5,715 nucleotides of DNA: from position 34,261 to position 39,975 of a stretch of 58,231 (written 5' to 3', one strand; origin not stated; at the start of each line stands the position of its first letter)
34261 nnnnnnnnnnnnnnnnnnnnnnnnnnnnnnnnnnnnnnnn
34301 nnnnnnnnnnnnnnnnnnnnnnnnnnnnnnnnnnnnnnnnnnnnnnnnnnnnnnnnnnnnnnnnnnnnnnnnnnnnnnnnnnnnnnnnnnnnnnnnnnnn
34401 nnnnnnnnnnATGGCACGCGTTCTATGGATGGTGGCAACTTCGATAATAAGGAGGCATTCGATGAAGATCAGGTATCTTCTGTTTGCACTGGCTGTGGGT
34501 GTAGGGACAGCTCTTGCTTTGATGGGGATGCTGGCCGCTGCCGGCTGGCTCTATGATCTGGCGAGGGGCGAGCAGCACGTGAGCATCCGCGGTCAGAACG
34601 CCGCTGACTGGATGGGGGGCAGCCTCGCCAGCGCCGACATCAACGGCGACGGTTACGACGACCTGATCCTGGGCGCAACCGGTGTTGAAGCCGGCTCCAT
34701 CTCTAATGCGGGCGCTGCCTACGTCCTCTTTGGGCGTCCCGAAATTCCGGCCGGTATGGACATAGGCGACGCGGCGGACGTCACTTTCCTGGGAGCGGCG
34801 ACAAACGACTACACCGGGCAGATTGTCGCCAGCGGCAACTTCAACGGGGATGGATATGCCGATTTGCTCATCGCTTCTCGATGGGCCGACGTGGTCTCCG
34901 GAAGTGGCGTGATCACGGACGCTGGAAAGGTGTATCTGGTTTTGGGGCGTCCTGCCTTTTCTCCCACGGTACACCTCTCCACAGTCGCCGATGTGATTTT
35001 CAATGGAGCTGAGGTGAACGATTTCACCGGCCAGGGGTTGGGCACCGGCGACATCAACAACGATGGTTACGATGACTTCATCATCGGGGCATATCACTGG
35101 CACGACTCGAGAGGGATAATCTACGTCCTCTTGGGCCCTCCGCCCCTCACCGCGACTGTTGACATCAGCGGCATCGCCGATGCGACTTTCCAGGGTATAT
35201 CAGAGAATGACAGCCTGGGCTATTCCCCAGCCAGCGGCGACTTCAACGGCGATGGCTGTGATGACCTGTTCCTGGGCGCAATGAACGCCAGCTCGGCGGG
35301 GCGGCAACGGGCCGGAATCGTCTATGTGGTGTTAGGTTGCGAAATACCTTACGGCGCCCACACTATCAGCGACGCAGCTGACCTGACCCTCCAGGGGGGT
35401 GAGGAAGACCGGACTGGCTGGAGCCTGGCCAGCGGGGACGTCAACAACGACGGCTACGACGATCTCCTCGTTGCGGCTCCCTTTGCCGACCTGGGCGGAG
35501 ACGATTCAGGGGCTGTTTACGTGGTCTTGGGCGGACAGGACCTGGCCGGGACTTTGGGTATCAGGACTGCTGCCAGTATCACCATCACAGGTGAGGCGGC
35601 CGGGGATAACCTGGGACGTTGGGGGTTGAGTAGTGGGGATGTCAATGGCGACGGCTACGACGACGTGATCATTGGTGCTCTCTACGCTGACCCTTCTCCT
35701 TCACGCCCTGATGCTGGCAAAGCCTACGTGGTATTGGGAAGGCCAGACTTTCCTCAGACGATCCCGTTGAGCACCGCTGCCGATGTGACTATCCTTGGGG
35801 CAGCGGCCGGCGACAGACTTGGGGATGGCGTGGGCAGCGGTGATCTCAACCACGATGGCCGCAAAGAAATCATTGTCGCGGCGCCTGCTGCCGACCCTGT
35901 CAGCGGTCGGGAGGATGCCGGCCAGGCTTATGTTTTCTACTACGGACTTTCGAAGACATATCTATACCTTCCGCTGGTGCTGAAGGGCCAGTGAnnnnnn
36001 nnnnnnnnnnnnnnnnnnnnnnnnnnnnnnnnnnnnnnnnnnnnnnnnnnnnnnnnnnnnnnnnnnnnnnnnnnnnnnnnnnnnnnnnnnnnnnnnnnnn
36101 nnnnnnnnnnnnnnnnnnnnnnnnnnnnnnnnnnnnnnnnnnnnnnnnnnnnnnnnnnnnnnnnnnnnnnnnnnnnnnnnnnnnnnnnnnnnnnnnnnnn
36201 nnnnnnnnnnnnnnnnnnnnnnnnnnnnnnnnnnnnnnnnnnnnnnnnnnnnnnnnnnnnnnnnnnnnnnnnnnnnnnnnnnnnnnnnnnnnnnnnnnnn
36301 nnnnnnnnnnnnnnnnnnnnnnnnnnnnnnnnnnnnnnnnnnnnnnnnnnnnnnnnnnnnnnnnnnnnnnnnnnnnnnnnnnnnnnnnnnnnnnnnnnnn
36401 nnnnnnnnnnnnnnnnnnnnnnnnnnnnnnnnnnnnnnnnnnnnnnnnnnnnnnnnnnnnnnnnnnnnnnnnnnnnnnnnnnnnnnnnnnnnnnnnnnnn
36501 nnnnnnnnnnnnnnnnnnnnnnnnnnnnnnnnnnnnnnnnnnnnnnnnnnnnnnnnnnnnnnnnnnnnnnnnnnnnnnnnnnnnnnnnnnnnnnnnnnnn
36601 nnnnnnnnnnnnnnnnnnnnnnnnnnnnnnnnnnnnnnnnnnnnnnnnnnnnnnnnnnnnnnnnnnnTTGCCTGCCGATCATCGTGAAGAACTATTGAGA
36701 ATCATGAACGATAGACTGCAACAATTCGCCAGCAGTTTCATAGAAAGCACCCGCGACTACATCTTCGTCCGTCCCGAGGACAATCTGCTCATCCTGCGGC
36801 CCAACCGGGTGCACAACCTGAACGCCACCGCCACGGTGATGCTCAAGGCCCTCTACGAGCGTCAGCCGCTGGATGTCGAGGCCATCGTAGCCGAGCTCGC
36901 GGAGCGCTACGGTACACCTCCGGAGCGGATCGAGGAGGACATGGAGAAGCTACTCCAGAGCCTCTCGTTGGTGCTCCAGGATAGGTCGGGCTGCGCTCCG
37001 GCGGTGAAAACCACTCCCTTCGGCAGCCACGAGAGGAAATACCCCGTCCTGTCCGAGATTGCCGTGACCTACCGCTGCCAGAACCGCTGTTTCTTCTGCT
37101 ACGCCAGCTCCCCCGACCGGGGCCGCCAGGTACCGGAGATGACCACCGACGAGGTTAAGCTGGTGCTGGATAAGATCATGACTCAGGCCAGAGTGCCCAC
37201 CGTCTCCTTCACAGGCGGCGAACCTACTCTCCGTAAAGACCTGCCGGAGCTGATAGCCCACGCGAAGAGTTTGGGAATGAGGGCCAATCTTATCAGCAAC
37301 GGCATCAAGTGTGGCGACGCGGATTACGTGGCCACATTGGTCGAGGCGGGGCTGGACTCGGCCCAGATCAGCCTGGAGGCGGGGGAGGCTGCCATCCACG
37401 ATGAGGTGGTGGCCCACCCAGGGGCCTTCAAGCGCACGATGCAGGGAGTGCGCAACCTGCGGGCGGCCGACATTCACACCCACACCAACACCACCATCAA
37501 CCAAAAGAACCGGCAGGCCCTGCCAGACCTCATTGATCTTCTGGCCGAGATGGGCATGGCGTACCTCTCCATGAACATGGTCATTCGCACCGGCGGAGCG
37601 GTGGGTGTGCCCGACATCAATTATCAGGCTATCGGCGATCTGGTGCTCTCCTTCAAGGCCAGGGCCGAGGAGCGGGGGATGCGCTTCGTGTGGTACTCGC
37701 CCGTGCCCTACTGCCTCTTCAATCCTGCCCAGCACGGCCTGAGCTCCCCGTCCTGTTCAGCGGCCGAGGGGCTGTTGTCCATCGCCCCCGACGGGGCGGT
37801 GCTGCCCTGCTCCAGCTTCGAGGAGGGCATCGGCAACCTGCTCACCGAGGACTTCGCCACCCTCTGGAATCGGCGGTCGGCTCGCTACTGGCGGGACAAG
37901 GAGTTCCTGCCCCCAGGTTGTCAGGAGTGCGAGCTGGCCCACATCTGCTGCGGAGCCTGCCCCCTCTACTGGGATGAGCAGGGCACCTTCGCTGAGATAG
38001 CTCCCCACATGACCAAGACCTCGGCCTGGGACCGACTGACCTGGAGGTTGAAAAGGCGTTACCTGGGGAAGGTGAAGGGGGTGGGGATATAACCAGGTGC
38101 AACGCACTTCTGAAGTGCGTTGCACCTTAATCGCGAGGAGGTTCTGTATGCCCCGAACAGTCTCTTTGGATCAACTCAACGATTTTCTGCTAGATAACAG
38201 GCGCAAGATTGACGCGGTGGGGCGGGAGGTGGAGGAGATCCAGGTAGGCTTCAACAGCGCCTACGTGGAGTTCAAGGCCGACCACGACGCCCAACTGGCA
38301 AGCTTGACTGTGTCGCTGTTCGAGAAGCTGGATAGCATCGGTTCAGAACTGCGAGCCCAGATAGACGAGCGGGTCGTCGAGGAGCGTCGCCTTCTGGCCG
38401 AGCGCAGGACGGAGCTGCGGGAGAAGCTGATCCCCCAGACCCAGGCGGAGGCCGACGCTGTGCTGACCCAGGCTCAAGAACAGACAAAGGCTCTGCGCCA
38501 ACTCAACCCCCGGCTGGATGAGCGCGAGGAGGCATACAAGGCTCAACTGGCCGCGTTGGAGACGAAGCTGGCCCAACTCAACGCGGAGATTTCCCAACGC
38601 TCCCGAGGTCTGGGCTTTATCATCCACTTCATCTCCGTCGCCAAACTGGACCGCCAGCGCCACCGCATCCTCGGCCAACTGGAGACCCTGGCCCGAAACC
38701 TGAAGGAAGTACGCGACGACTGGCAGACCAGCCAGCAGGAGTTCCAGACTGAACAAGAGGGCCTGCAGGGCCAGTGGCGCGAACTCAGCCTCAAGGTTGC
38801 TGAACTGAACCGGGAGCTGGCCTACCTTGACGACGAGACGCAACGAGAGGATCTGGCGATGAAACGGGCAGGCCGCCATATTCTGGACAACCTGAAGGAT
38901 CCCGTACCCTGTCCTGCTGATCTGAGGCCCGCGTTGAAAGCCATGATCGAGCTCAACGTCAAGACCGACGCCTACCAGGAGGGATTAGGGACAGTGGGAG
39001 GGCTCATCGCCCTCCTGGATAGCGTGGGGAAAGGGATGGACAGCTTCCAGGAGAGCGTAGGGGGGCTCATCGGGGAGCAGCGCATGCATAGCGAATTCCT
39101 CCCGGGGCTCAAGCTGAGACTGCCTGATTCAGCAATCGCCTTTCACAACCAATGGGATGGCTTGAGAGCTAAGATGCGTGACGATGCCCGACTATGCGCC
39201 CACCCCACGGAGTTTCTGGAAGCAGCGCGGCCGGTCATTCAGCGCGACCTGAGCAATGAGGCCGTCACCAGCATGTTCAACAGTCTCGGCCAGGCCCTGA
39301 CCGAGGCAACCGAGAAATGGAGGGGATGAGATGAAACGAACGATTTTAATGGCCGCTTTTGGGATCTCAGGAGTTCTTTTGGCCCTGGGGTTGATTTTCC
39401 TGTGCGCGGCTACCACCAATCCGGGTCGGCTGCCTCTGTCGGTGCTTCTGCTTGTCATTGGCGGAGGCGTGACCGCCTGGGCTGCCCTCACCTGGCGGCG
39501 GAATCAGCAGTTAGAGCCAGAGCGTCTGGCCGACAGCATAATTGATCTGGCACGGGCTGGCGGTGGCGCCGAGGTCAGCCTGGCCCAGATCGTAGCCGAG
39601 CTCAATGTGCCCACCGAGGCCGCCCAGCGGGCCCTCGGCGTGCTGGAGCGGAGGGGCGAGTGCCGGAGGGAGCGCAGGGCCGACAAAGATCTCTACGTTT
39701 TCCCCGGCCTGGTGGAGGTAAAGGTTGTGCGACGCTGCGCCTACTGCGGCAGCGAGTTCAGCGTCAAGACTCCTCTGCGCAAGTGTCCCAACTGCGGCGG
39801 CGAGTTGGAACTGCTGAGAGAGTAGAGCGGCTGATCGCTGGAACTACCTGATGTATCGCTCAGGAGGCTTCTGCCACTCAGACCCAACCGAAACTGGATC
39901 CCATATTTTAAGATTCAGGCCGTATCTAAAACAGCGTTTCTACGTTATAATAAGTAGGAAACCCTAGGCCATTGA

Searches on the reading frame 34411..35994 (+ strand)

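Call 7: search_protein_families(library=pfam, proteins=[window:34411-35994:+], max_evalue=0.01)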
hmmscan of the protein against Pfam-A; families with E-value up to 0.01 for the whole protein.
window:34411-35994:+ (527 aa): 3 families
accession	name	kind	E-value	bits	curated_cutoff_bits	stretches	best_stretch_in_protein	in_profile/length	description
PF01839.29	FG-GAP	-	2.4e-62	206.5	22.1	7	336-372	2-37/37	FG-GAP repeat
PF13517.12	FG-GAP_3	-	4.1e-17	63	26.9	5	343-420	1-60/61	FG-GAP-like repeat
PF21955.1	CarG-like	-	8.7e-05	23.1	28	0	405-436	4-34/144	Carbapenem resistance protein CarG-like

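Call 10: search_protein_families(library=ncbifam, proteins=[window:34411-35994:+], max_evalue=0.01)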
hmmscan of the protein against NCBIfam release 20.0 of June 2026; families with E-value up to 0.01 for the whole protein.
window:34411-35994:+ (527 aa): 3 families
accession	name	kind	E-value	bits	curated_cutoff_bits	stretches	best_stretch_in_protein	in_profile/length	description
NF047539.1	XAC2610_fam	domain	2.6e-10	40.6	35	0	342-370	4-31/89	XAC2610-related protein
TIGR04514.1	GWxTD_dom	domain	1.6e-06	28.6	28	0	165-182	68-85/105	GWxTD domain-containing protein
NF040734.1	CC-COOH_SaoC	equivalog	0.003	17.3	80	0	339-354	50-65/148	Cys-Cys-COOH (seleno)protein SaoC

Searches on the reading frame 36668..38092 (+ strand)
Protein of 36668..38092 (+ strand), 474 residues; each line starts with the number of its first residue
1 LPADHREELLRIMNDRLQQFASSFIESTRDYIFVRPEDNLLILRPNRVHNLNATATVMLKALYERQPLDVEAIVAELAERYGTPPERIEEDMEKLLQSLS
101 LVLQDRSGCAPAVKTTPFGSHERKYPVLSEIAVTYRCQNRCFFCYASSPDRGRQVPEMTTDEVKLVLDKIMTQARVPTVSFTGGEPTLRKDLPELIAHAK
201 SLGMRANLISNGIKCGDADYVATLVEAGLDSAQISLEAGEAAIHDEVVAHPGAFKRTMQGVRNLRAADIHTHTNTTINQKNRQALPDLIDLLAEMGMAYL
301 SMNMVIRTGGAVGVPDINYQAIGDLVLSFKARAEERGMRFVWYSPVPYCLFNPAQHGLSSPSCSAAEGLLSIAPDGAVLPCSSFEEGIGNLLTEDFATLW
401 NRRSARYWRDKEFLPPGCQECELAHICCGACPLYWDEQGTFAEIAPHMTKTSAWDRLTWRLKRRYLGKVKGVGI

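Call 7: search_protein_families(library=pfam, proteins=[window:36668-38092:+], max_evalue=0.01)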
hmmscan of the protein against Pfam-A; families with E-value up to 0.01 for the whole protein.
window:36668-38092:+ (474 aa): 5 families
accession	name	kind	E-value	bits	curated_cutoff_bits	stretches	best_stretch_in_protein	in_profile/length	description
PF04055.27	Radical_SAM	-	3.4e-24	86.3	29.5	1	133-292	3-166/166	Radical SAM superfamily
PF05402.18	PqqD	-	5.3e-11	43.1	23.4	1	42-99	4-61/67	Coenzyme PQQ synthesis protein D (PqqD)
PF13186.11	SPASM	-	8.9e-08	32.8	21.5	1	363-422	1-67/67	Iron-sulfur cluster-binding domain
PF13353.11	Fer4_12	-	0.00097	19.9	22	1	136-212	14-91/137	4Fe-4S single cluster domain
PF22106.1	NGO1945_C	-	0.009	16.8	27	0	48-99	41-92/93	NGO1945 C-terminal domain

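Call 10: search_protein_families(library=ncbifam, proteins=[window:36668-38092:+], max_evalue=0.01)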
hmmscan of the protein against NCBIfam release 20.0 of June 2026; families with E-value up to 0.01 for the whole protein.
window:36668-38092:+ (474 aa): 76 families (the best 25 are shown)
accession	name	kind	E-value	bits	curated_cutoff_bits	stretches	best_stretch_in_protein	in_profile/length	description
TIGR04545.1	rSAM_ahbD_hemeb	equivalog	6.6e-39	134.3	500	2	132-314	5-184/339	heme b synthase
TIGR04053.2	TIGR04053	equivalog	5.5e-34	118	395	1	126-333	7-214/366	TIGR04053 family radical SAM/SPASM domain-containing protein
TIGR04546.1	rSAM_ahbC_deAc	equivalog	4.6e-33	114.6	650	1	125-306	38-214/390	12,18-didecarboxysiroheme deacetylase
TIGR02109.1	PQQ_syn_pqqE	equivalog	9.6e-33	113.6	381.35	1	126-431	6-312/358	pyrroloquinoline quinone biosynthesis protein PqqE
TIGR04347.1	pseudo_SAM_Halo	equivalog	9.1e-32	110.8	525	1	121-299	33-206/390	TIGR04347 family pseudo-SAM/SPASM protein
TIGR04055.1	rSAM_NirJ2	equivalog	1e-31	110.7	500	1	133-431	6-306/326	putative heme d1 biosynthesis radical SAM protein NirJ2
TIGR04051.1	rSAM_NirJ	equivalog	1.2e-30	106.8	515.45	1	133-300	8-171/354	heme d1 biosynthesis radical SAM protein NirJ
TIGR04340.1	rSAM_ACGX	hypoth_equivalog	1.4e-30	106.7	400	1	132-440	8-329/341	radical SAM/SPASM domain protein, ACGX system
TIGR04133.1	rSAM_w_lipo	hypoth_equivalog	1.5e-26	93.2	425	1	133-439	30-339/350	TIGR04133 family radical SAM/SPASM protein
TIGR04303.1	GeoRSP_rSAM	equivalog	4.5e-26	92.2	400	1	126-431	4-306/325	GeoRSP system radical SAM/SPASM protein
NF050035.1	rSAM_WgK_link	exception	3.4e-25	88.8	650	1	124-311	6-190/367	radical SAM/SPASM peptide maturase WgkB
TIGR04054.1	rSAM_NirJ1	equivalog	3.9e-25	88.3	650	1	114-304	24-209/387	putative heme d1 biosynthesis radical SAM protein NirJ1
NF038332.1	rSAM_rare_HxsC4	exception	4.7e-25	88.4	500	1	131-311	18-200/335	radical SAM protein HxsC4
TIGR04403.1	rSAM_skfB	equivalog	2.4e-24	85.9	300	1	119-400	96-367/402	sporulation killing factor system radical SAM maturase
TIGR03913.1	rad_SAM_trio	equivalog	4e-24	84.8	591.75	1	123-431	15-335/477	GDL motif peptide-associated radical SAM/SPASM maturase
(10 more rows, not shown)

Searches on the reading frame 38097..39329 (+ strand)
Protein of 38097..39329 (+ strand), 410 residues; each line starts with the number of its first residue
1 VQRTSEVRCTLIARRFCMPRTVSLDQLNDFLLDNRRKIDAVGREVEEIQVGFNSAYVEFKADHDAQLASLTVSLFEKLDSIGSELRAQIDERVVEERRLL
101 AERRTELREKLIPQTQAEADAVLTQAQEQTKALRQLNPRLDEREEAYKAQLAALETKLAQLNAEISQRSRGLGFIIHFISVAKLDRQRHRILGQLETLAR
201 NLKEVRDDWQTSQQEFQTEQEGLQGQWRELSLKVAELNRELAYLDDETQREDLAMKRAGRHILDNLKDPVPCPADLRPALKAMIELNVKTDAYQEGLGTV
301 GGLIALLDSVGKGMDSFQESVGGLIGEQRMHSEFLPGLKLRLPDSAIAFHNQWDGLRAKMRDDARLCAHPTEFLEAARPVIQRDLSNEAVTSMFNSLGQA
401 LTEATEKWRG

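Call 7: search_protein_families(library=pfam, proteins=[window:38097-39329:+], max_evalue=0.01)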
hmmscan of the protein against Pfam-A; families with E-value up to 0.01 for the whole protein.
window:38097-39329:+ (410 aa): 3 families
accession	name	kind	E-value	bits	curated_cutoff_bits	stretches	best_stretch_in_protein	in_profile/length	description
PF12128.14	DUF3584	-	0.00023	19.3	31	1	42-257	631-846/1191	Protein of unknown function (DUF3584)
PF15397.11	DUF4618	-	0.00036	20.5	34.9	0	119-218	51-145/258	Domain of unknown function (DUF4618)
PF07195.17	FliD_C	-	0.0076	16.1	25.4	0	116-163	189-236/236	Flagellar hook-associated protein 2 C-terminus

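Call 10: search_protein_families(library=ncbifam, proteins=[window:38097-39329:+], max_evalue=0.01)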
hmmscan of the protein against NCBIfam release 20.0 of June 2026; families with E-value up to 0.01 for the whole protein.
window:38097-39329:+ (410 aa): 2 families
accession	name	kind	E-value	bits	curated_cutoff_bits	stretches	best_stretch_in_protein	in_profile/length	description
TIGR02168.1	SMC_prok_B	equivalog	0.0001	20.2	567.35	1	24-261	188-422/1181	chromosome segregation protein SMC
NF033930.1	pneumo_PspA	exception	0.0037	16.1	850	1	94-260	188-329/659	pneumococcal surface protein A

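Call 53: search_protein_families(library=pfam, proteins=[window:38097-39329:+], max_evalue=10)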
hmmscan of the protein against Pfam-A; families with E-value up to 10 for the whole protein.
window:38097-39329:+ (410 aa): 30 families (the best 25 are shown)
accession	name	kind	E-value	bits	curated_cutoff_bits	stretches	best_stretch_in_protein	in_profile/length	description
PF12128.14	DUF3584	-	0.00023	19.3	31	1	42-257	631-846/1191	Protein of unknown function (DUF3584)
PF15397.11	DUF4618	-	0.00036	20.5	34.9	2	119-218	51-145/258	Domain of unknown function (DUF4618)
PF07195.17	FliD_C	-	0.0076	16.1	25.4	1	116-163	189-236/236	Flagellar hook-associated protein 2 C-terminus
PF10851.13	DUF2652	-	0.083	13.3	22.1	1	116-190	20-95/118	Protein of unknown function (DUF2652)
PF08598.16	Sds3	-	0.1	13.1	25.4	1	141-240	14-65/217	Sds3-like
PF07462.16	MSP1_C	-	0.12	11.5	29.8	1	145-216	482-553/554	Merozoite surface protein 1 (MSP1) C-terminus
PF22638.1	FlgK_D1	-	0.14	12.1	28.6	2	187-252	38-104/233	Flagellar hook-associated protein FlgK helical domain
PF03961.19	FapA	-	0.38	10.7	31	2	182-264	159-243/272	Flagellar Assembly Protein A beta solenoid domain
PF14282.11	FlxA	-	0.57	10.8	26.3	1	183-247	14-78/101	FlxA-like protein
PF05929.16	Phage_GPO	-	0.64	10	33.6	1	56-148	162-252/268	Phage capsid scaffolding protein (GPO) serine peptidase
PF15821.10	DUF4709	-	0.65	10.9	27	1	39-98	37-96/110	Domain of unknown function (DUF4709)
PF10498.14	IFT57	-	0.85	9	40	1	190-258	233-322/360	Intra-flagellar transport protein 57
PF24073.1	DUF7365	-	0.93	10.1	27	1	125-165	48-87/101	Coiled-coil region of unknown function (DUF7365)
PF24671.2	DRC7_C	-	1.1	9.9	28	1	87-160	28-101/109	Dynein regulatory complex subunit 7 C-terminal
PF06009.19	Laminin_II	-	1.4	9.4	33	1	121-201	3-81/138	Laminin Domain II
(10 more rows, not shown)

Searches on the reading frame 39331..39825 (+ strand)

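Call 7: search_protein_families(library=pfam, proteins=[window:39331-39825:+], max_evalue=0.01)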
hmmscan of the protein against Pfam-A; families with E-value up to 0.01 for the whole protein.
window:39331-39825:+ (164 aa): 5 families
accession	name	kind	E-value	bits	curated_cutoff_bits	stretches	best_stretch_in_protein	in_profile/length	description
PF12802.13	MarR_2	-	0.00093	19.7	27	1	73-115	14-54/61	MarR family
PF01155.25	HypA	-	0.0013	19.2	28.9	1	129-158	66-95/112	Hydrogenase/urease nickel incorporation, metallochaperone, hypA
PF07332.16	Phage_holin_3_6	-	0.0023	18.4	28.4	1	5-70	35-108/116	Putative Actinobacterial Holin-X, holin superfamily III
PF13248.11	Zn_ribbon_3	-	0.0023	17.8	27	1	135-159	4-26/26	zinc-ribbon domain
PF09723.15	Zn_ribbon_8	-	0.0096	16.4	34.4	0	135-159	7-37/41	Zinc ribbon domain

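Call 10: search_protein_families(library=ncbifam, proteins=[window:39331-39825:+], max_evalue=0.01)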
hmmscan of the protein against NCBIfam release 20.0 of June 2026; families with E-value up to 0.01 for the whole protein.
window:39331-39825:+ (164 aa): 2 families
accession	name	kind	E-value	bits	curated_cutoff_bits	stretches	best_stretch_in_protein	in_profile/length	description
NF033497.1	rubre_like_arch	subfamily_domain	0.00018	21.1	32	1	136-159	3-26/34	rubrerythrin-like domain-containing protein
TIGR00100.1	hypA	equivalog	0.0041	17.1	88.1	1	127-158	64-96/116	hydrogenase maturation nickel metallochaperone HypA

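Call 53: search_protein_families(library=pfam, proteins=[window:39331-39825:+], max_evalue=10)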
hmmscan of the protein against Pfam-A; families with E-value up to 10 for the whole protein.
window:39331-39825:+ (164 aa): 31 families (the best 25 are shown)
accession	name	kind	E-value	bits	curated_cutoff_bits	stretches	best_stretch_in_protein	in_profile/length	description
PF12802.13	MarR_2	-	0.00093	19.7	27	1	73-115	14-54/61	MarR family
PF01155.25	HypA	-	0.0013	19.2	28.9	1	129-158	66-95/112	Hydrogenase/urease nickel incorporation, metallochaperone, hypA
PF07332.16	Phage_holin_3_6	-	0.0023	18.4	28.4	1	5-70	35-108/116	Putative Actinobacterial Holin-X, holin superfamily III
PF13248.11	Zn_ribbon_3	-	0.0023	17.8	27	1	135-159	4-26/26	zinc-ribbon domain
PF09723.15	Zn_ribbon_8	-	0.0096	16.4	34.4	1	135-159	7-37/41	Zinc ribbon domain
PF23455.1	DUF7129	-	0.015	15.5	30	1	136-159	14-37/45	Domain of unknown function (DUF7129)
PF22798.2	DUF5817_CT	-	0.02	15.1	29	1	90-114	24-48/54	DUF5817, C-terminal domain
PF07191.17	Zn_ribbon_6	-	0.024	15.1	25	1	132-163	15-43/67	Double zinc ribbon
PF24460.1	DUF7575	-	0.027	14.3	28.5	1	150-160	4-14/28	Domain of unknown function (DUF7575)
PF21344.3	Zn_ribbon_LysW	-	0.029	14.4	27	1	136-161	3-33/46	Alpha-aminoadipate carrier protein LysW-like, globular domain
PF17915.7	zf_Rg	-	0.032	14.1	25.5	1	150-160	8-18/49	Reverse gyrase zinc finger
PF12773.13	DZR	-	0.033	14.8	27.3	1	134-156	25-45/45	Double zinc ribbon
PF21349.2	RUBY_RBDX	-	0.034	14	26.5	1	135-156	2-23/30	Rubrerythrin, rubredoxin-like domain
PF23778.1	Phage_holin_2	-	0.054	14.2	32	1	5-60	32-87/92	Putative phage holin family 2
PF02656.20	DUF202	-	0.058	14.3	23.4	1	12-60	25-67/68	Domain of unknown function (DUF202)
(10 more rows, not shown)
